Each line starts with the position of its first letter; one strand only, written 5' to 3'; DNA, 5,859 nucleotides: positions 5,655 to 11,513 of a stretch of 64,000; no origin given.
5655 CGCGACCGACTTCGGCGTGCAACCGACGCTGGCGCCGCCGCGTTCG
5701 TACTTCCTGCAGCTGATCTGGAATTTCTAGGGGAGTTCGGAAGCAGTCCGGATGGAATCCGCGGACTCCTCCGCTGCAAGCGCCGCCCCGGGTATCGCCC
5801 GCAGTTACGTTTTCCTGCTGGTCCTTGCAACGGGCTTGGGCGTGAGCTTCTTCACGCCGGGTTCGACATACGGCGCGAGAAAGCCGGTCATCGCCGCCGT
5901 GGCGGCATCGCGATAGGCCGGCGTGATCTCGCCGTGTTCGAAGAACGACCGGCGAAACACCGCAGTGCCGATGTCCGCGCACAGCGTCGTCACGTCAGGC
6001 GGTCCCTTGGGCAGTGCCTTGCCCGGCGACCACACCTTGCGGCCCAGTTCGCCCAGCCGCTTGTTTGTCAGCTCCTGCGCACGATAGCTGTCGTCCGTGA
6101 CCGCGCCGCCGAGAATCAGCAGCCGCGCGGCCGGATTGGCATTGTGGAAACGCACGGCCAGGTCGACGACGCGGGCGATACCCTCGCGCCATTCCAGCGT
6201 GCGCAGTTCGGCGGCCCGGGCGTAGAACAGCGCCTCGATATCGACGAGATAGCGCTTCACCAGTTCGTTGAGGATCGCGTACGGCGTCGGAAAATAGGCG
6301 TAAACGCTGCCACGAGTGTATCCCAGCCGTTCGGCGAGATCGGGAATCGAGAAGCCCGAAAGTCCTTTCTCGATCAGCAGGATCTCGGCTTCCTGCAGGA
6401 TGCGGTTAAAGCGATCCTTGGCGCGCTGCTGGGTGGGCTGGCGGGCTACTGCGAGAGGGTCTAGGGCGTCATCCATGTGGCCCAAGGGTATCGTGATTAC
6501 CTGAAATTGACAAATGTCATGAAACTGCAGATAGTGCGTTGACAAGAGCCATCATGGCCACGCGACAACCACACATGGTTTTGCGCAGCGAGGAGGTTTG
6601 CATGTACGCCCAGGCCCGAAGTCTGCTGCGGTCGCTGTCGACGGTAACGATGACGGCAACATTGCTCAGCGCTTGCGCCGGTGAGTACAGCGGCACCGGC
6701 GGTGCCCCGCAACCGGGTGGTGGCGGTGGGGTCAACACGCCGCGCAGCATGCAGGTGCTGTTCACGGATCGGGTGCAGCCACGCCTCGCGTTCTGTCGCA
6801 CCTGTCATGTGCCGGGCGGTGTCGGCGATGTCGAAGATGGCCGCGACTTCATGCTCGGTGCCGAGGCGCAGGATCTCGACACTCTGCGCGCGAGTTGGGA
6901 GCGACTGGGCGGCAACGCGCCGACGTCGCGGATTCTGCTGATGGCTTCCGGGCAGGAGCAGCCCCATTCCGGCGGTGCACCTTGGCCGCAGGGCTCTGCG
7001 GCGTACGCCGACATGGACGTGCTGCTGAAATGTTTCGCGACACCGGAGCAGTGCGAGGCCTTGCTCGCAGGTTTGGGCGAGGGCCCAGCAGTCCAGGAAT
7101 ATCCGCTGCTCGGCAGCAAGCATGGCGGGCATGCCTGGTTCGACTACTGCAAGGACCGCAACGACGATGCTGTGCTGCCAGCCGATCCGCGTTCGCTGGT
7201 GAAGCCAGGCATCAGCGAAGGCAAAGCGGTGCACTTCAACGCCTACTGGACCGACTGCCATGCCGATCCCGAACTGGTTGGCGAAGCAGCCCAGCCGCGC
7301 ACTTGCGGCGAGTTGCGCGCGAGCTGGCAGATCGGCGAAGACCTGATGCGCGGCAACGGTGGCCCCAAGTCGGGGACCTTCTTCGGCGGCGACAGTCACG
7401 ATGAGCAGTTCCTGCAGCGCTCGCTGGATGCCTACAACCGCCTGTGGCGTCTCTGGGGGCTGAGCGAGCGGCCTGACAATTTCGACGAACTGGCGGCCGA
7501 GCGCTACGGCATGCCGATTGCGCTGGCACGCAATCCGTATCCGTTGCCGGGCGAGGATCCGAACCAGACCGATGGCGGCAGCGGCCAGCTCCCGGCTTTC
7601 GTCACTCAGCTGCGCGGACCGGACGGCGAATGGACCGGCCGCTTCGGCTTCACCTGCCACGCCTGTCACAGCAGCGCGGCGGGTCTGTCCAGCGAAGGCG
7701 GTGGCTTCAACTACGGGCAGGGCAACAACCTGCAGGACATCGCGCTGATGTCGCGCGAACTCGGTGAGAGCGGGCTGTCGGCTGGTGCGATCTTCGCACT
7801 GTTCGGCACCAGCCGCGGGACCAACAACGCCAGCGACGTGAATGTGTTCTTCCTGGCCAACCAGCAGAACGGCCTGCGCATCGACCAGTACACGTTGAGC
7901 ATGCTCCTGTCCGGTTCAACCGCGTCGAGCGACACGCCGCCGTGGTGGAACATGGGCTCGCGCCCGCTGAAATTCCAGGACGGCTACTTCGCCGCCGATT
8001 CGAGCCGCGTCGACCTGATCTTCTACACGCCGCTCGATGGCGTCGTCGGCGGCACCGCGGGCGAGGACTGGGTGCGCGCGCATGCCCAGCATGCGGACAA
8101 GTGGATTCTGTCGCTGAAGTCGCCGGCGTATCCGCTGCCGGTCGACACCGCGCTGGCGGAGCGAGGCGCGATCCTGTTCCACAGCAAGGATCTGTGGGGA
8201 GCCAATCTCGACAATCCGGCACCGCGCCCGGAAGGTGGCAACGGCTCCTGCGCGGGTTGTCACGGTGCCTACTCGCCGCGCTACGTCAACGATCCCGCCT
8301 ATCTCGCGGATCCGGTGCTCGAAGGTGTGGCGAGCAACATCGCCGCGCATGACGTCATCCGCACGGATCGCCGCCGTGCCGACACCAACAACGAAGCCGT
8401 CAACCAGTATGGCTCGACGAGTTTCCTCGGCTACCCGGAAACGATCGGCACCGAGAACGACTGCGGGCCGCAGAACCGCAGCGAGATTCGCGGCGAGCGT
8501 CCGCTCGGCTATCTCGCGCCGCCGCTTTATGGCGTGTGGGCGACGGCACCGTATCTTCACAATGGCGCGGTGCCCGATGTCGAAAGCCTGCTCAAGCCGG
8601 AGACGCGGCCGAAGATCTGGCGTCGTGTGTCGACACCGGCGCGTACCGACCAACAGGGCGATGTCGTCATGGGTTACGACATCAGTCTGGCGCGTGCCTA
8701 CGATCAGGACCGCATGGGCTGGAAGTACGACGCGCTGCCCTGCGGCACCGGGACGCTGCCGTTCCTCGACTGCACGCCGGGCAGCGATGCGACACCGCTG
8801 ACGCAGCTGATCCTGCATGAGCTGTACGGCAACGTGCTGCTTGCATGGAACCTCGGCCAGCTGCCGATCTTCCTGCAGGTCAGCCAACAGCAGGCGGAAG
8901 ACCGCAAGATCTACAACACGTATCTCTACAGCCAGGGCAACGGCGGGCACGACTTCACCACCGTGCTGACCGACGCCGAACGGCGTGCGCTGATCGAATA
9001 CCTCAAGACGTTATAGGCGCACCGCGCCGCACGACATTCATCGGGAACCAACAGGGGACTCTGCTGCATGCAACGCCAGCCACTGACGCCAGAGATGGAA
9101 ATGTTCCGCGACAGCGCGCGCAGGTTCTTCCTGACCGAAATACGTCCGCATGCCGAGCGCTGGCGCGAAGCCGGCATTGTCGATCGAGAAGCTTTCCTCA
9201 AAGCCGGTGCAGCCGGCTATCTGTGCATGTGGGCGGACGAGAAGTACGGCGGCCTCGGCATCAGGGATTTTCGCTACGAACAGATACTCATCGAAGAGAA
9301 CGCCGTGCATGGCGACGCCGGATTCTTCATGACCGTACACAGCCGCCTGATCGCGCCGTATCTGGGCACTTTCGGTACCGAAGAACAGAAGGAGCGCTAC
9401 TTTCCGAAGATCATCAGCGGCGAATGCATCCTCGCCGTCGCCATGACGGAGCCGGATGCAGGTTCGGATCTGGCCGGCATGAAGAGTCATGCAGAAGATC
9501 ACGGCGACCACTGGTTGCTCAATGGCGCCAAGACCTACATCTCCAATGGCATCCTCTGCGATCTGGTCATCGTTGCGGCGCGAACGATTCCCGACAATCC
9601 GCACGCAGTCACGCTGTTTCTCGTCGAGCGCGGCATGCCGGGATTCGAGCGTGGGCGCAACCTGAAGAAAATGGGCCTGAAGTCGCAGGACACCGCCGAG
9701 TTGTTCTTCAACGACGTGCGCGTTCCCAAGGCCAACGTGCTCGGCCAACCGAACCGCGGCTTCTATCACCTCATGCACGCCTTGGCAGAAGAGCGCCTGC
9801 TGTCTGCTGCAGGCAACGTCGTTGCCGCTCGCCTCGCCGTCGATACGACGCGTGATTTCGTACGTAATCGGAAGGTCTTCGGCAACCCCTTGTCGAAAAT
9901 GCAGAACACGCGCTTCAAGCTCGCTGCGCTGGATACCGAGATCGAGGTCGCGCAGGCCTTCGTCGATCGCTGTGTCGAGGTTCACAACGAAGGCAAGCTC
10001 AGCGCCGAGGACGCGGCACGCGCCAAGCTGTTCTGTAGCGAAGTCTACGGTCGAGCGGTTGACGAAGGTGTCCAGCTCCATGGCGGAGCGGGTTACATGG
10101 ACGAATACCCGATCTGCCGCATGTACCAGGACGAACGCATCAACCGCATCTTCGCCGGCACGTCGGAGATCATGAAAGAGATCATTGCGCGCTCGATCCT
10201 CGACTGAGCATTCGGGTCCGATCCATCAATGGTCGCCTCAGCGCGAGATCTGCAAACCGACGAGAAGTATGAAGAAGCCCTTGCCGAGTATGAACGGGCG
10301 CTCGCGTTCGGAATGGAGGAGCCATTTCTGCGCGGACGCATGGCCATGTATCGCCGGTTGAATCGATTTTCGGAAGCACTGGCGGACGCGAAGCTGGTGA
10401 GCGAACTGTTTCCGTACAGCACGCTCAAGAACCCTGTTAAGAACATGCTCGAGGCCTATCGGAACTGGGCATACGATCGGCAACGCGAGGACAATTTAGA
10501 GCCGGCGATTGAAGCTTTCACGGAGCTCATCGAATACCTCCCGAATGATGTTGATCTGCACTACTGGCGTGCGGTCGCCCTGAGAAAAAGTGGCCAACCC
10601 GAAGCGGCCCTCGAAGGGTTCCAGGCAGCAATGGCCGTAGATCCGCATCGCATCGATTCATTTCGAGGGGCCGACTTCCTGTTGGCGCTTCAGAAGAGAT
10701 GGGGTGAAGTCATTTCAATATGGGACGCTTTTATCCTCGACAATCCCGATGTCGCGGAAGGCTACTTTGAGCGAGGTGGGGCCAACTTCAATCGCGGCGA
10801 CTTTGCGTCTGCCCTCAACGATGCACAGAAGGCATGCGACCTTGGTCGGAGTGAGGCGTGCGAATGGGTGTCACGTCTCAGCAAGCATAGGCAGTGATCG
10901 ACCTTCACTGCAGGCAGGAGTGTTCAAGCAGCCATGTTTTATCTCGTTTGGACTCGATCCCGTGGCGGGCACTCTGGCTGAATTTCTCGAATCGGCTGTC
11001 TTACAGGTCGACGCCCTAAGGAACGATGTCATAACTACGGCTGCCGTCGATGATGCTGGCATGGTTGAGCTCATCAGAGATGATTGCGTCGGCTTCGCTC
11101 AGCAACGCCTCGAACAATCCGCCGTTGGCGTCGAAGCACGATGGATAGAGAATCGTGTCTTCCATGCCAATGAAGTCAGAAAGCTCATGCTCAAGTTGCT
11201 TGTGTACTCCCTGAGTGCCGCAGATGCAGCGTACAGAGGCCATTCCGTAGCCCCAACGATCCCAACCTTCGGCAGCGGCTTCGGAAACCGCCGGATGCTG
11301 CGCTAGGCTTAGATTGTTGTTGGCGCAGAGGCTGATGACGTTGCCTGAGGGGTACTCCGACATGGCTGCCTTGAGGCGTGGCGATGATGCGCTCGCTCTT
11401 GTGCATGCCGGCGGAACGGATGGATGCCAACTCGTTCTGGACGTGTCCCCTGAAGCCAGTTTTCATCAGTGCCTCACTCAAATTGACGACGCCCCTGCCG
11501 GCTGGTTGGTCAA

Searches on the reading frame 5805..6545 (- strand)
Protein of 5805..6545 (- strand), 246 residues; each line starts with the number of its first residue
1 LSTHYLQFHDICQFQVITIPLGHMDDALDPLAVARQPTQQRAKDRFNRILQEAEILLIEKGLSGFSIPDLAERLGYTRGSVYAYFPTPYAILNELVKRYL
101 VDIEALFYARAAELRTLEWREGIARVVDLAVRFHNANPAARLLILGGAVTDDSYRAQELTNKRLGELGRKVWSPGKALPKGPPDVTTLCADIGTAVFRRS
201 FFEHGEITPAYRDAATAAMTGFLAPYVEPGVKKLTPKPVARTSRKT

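Call 12: search_protein_families(library=ncbifam, proteins=[window:5805-6545:-])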
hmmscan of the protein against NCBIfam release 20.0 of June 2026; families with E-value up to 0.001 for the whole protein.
window:5805-6545:- (246 aa): 2 families
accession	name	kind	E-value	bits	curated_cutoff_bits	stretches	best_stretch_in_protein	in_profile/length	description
NF007949.0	PRK10668.1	equivalog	3.2e-05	23.5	271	1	35-104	3-71/216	multidrug efflux transporter transcriptional repressor AcrR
NF050111.1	TransRegSACE7040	equivalog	0.0001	22.3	250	1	45-133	2-88/186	SACE_7040 family transcriptional regulator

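Call 33: search_protein_families(library=pfam, proteins=[window:5805-6545:-])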
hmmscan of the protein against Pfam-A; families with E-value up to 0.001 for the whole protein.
window:5805-6545:- (246 aa): 1 family
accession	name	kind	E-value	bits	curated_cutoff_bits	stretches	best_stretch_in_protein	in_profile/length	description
PF00440.29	TetR_N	-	2.8e-10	40.3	24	1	49-94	1-46/47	Bacterial regulatory proteins, tetR family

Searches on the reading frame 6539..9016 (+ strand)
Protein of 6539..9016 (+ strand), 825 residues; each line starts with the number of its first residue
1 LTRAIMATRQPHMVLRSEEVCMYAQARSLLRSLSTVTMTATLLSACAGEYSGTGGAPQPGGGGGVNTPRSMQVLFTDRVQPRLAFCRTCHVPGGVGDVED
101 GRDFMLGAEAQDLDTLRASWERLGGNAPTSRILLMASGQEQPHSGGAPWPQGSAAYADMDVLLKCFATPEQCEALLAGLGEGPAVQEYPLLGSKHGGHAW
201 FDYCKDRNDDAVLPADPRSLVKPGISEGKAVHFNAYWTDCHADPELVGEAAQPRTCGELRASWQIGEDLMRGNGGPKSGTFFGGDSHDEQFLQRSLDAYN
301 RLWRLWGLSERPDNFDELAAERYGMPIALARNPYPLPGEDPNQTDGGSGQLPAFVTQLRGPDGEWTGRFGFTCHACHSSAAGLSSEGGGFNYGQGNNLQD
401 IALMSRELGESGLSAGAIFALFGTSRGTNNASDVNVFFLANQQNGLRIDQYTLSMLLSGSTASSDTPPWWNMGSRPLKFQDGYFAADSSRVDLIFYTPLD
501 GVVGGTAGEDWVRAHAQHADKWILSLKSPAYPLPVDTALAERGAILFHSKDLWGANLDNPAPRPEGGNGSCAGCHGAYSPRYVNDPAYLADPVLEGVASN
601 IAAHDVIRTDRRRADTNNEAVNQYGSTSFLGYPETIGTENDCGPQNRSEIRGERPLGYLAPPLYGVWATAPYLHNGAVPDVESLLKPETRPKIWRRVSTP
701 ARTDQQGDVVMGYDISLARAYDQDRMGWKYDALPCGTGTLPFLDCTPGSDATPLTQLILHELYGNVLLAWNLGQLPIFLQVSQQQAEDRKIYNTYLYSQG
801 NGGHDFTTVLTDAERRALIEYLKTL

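Call 33: search_protein_families(library=pfam, proteins=[window:6539-9016:+])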
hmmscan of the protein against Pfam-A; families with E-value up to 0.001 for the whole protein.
window:6539-9016:+ (825 aa): 3 families
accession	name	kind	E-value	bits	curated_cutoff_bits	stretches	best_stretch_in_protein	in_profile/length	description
PF21419.2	RoxA-like_Cyt-c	-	2.2e-20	72.4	26.7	1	657-695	1-39/39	RoxA-like, cytochrome c-like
PF00034.26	Cytochrom_C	-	3e-05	25.7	21.3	0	785-825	52-89/90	Cytochrome c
PF13442.11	Cytochrome_CBB3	-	0.00022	21.9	27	0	84-100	12-28/68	Cytochrome C oxidase, cbb3-type, subunit III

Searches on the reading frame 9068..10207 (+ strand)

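Call 33: search_protein_families(library=pfam, proteins=[window:9068-10207:+])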
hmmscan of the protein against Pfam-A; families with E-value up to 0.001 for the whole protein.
window:9068-10207:+ (379 aa): 4 families
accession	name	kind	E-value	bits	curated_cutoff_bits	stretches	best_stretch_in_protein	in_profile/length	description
PF00441.29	Acyl-CoA_dh_1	-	1.8e-41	142.2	22.4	1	229-378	1-150/150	Acyl-CoA dehydrogenase, C-terminal domain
PF02771.21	Acyl-CoA_dh_N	-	1.7e-28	99.7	22.9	1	7-119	1-113/113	Acyl-CoA dehydrogenase, N-terminal domain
PF02770.24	Acyl-CoA_dh_M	-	5.8e-24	84.5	33.3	1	123-217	1-97/97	Acyl-CoA dehydrogenase, middle domain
PF08028.16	Acyl-CoA_dh_2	-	1.8e-11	44.9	22.7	1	247-366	4-133/134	Acyl-CoA dehydrogenase, C-terminal domain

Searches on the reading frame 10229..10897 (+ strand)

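Call 33: search_protein_families(library=pfam, proteins=[window:10229-10897:+])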
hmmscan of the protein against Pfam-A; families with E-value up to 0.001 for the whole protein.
window:10229-10897:+ (222 aa): 11 families
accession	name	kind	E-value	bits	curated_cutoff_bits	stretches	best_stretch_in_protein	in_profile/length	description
PF07719.23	TPR_2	-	3.4e-17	61.5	27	1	109-140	2-33/34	Tetratricopeptide repeat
PF00515.34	TPR_1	-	2.4e-12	46.5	27.8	0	109-140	2-33/34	Tetratricopeptide repeat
PF13371.12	TPR_9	-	1.3e-11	44.7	35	1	85-143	6-64/73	Tetratricopeptide repeat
PF13432.12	TPR_16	-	3.5e-10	40.6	32.7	1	80-134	3-57/65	Tetratricopeptide repeat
PF13414.12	TPR_11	-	4.9e-10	39.4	26.8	0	89-122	9-42/42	TPR repeat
PF13431.12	TPR_17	-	4.8e-08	33.1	24.4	1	97-129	2-34/34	Tetratricopeptide repeat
PF13424.12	TPR_12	-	8.6e-08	32.7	30.1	0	5-26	10-31/77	Tetratricopeptide repeat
PF13428.12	TPR_14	-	1.3e-06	29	23.5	0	109-141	2-34/44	Tetratricopeptide repeat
PF13181.12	TPR_8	-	2.4e-06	27.7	25.7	0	109-139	2-32/34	Tetratricopeptide repeat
PF14559.12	TPR_19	-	1.1e-05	26.1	25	1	89-140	6-57/68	Tetratricopeptide repeat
PF13374.12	TPR_10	-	8.5e-05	22.9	27.5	0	5-26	9-30/42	Tetratricopeptide repeat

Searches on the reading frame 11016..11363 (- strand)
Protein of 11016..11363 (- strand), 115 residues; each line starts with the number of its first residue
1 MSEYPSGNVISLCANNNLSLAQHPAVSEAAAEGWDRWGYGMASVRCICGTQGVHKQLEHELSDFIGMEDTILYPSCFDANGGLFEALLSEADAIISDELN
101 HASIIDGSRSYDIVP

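Call 33: search_protein_families(library=pfam, proteins=[window:11016-11363:-])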
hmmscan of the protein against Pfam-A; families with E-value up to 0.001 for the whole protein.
window:11016-11363:- (115 aa): 1 family
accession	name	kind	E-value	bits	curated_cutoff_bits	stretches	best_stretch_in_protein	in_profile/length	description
PF00155.27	Aminotran_1_2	-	2.4e-12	47.2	19.7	1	8-113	2-113/361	Aminotransferase class I and II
